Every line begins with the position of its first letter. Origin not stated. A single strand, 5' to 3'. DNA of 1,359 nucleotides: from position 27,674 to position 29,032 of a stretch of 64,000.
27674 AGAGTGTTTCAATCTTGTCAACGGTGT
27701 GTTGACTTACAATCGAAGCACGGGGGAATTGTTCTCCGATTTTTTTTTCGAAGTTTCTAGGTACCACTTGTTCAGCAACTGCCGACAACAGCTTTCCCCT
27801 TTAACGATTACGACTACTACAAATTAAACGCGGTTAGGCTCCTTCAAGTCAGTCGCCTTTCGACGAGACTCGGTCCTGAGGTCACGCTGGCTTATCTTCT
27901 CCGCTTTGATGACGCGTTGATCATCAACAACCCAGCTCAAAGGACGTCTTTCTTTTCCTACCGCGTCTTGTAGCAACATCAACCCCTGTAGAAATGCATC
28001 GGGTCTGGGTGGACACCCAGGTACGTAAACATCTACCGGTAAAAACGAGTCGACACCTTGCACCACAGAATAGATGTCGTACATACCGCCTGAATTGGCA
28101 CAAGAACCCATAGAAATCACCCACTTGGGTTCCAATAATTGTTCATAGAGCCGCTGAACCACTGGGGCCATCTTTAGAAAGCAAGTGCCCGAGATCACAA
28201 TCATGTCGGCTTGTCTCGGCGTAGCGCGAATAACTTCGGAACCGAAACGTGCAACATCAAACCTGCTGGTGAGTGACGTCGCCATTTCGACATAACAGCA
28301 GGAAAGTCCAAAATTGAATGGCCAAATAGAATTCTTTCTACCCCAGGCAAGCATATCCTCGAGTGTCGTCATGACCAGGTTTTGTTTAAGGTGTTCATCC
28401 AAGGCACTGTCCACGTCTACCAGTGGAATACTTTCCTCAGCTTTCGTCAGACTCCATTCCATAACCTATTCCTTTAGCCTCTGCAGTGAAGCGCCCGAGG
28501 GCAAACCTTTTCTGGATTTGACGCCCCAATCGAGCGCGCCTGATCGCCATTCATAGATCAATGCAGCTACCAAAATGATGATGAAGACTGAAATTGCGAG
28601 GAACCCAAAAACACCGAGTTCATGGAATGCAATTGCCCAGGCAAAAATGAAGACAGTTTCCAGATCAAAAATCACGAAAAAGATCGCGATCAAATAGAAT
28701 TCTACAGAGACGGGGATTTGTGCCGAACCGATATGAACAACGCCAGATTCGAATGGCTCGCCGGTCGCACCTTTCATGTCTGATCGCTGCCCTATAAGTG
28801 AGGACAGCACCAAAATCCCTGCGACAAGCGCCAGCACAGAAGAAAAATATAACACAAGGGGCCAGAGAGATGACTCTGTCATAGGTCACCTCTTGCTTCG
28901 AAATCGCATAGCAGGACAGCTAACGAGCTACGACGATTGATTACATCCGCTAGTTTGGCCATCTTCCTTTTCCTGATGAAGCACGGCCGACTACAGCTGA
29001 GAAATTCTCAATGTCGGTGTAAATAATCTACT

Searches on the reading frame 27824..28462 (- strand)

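Call 16: search_protein_families(library=pfam, proteins=[window:27824-28462:-], max_evalue=0.01)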
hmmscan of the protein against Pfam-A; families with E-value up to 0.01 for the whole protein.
window:27824-28462:- (212 aa): 1 family
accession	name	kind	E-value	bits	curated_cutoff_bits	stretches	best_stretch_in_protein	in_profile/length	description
PF01058.29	Oxidored_q6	-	5.5e-26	91.2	27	1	55-163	3-127/128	NADH ubiquinone oxidoreductase, 20 Kd subunit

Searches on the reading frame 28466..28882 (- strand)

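Call 16: search_protein_families(library=pfam, proteins=[window:28466-28882:-], max_evalue=0.01)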
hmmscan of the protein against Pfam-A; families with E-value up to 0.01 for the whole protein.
window:28466-28882:- (138 aa): 1 family
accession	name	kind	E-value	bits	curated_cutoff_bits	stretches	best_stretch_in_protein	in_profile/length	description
PF00507.24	Oxidored_q4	-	4e-31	107.6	23.3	1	22-119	3-99/99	NADH-ubiquinone/plastoquinone oxidoreductase, chain 3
